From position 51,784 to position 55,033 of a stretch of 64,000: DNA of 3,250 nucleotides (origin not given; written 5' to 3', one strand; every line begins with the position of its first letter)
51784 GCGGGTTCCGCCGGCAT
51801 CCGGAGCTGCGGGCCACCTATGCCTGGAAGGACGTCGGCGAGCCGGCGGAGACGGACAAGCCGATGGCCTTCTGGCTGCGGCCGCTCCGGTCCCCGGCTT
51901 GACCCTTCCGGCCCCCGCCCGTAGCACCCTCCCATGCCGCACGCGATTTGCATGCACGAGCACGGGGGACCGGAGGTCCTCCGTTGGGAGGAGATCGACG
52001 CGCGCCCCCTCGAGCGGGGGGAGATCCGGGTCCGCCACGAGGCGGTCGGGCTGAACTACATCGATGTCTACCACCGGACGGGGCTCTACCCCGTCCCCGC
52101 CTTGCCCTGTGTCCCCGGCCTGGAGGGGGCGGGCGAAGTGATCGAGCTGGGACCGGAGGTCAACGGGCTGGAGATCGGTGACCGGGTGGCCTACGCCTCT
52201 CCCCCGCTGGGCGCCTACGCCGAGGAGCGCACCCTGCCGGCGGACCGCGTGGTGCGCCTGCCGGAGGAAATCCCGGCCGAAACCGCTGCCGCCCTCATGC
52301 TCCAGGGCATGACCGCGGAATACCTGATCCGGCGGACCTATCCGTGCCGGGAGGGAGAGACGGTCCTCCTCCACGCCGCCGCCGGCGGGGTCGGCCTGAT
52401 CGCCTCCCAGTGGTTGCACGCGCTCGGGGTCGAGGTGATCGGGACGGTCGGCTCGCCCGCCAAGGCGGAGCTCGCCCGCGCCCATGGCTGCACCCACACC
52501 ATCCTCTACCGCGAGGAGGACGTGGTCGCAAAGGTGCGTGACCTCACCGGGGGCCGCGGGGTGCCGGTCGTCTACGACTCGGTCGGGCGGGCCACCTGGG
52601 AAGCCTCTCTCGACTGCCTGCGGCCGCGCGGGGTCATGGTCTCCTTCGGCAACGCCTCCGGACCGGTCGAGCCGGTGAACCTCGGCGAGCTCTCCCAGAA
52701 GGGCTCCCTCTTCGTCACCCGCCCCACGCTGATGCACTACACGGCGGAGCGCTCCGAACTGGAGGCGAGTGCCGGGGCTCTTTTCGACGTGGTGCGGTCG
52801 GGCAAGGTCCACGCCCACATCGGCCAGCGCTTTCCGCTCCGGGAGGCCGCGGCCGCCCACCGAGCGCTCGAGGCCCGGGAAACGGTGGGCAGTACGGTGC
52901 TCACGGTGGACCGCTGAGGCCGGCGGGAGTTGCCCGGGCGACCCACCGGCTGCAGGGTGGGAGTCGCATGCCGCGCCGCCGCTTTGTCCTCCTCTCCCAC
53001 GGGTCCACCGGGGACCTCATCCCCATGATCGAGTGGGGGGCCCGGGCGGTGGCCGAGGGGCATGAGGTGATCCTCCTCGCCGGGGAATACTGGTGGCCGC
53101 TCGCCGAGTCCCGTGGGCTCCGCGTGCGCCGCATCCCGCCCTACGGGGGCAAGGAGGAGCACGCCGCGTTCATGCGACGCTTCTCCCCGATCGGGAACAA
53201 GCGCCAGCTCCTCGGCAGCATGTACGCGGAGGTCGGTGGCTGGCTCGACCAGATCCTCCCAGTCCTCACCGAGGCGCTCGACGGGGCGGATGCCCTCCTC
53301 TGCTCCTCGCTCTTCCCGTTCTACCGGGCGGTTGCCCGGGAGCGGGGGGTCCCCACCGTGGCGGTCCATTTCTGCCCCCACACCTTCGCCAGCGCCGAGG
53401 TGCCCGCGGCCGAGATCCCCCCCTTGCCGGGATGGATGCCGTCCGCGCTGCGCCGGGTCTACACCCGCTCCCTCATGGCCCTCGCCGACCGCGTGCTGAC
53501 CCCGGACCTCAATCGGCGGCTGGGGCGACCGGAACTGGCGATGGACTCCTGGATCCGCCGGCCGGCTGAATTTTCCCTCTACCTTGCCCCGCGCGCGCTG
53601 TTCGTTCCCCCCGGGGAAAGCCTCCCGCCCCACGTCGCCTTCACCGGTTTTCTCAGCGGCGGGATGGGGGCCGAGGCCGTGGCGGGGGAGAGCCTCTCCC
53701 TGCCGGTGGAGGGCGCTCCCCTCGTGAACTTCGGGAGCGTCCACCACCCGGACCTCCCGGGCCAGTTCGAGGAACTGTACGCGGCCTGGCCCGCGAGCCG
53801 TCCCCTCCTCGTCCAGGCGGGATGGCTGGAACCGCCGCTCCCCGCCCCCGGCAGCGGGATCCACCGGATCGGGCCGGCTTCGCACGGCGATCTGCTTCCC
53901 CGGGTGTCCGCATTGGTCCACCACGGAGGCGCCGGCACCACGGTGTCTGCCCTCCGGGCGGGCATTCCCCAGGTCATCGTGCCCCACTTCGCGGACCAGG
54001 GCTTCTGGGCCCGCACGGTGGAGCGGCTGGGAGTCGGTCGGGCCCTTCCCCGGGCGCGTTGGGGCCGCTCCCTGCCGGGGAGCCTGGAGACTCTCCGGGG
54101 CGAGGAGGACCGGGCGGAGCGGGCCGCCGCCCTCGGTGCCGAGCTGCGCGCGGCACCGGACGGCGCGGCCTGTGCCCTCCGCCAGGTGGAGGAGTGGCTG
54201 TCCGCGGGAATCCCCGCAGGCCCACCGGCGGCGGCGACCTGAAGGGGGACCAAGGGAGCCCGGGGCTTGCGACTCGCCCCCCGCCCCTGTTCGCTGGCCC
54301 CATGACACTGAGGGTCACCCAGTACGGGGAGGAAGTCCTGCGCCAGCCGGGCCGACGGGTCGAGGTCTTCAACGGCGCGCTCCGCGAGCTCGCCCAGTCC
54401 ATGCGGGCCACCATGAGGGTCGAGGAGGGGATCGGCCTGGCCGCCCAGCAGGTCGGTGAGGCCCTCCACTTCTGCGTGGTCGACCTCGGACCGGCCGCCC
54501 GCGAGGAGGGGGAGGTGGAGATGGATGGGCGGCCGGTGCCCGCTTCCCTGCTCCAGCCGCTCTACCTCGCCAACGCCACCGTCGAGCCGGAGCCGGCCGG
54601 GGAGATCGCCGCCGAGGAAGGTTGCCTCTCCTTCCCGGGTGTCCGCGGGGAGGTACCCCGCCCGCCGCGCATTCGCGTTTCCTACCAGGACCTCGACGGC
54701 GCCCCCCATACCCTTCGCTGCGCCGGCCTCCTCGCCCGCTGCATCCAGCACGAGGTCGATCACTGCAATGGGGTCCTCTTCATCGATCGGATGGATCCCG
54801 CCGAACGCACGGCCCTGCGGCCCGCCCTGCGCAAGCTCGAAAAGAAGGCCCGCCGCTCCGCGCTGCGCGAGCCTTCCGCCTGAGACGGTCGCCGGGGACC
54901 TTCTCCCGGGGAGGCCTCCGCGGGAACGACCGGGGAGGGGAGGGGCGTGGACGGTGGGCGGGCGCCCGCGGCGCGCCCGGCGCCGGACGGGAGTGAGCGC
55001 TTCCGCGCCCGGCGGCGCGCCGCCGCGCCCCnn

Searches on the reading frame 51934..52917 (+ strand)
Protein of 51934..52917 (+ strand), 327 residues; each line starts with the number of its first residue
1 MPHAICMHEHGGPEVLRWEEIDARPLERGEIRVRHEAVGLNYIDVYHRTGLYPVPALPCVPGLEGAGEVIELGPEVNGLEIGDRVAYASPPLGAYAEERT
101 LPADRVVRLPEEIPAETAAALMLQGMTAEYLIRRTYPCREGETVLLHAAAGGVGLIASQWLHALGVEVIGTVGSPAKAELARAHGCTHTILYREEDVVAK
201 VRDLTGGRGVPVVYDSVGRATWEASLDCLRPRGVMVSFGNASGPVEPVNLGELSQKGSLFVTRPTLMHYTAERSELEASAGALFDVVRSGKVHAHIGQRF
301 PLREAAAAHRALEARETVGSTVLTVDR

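Call 9: search_protein_families(library=pfam, proteins=[window:51934-52917:+], max_evalue=0.001)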
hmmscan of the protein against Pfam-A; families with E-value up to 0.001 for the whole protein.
window:51934-52917:+ (327 aa): 3 families
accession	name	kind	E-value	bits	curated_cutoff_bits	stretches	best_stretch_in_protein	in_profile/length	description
PF00107.32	ADH_zinc_N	-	3.8e-27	95.2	31.8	1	152-257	1-111/129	Zinc-binding dehydrogenase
PF13602.12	ADH_zinc_N_2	-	3.1e-22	80.4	27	1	185-323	2-134/134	Zinc-binding dehydrogenase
PF08240.17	ADH_N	-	1.2e-17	64.5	23.5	1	28-111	2-104/104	Alcohol dehydrogenase GroES-like domain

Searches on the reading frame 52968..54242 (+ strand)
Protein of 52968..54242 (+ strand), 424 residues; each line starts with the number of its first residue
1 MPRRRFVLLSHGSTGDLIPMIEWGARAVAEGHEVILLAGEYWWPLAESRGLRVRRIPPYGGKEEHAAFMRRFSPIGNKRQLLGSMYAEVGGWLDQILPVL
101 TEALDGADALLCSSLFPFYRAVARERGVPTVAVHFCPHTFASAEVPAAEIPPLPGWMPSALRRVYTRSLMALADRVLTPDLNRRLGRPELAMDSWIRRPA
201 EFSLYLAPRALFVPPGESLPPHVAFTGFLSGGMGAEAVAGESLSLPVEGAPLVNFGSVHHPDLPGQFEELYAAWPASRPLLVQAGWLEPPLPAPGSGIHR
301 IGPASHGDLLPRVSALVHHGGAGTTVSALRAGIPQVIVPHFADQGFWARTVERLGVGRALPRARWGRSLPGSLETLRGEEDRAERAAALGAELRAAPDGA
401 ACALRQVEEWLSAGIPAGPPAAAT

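Call 9: search_protein_families(library=pfam, proteins=[window:52968-54242:+], max_evalue=0.001)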
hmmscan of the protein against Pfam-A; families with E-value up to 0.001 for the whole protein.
window:52968-54242:+ (424 aa): 2 families
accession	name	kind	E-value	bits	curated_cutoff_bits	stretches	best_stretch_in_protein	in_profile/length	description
PF06722.18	EryCIII-like_C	-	4.2e-17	62.9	31.7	1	307-399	42-135/145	Erythromycin biosynthesis protein CIII-like, C-terminal domain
PF00201.24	UDPGT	-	7.6e-05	22.1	19.5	1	311-357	339-385/499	UDP-glucoronosyl and UDP-glucosyl transferase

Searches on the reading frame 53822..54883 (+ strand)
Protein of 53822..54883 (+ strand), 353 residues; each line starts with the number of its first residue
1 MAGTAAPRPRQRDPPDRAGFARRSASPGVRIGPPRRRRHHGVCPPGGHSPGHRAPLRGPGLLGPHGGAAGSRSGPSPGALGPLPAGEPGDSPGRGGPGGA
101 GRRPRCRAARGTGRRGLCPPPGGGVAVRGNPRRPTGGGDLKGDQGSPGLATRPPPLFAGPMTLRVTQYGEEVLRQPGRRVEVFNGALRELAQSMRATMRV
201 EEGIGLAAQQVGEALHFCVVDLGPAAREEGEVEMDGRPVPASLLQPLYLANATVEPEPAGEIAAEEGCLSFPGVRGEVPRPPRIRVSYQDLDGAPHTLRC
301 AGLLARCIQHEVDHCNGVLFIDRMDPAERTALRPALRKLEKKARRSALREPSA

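Call 9: search_protein_families(library=pfam, proteins=[window:53822-54883:+], max_evalue=0.001)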
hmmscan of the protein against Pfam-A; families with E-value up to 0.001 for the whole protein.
window:53822-54883:+ (353 aa): 1 family
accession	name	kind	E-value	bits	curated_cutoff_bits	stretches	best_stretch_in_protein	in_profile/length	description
PF01327.26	Pep_deformylase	-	1.4e-45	155.1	22.8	1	164-329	3-155/156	Polypeptide deformylase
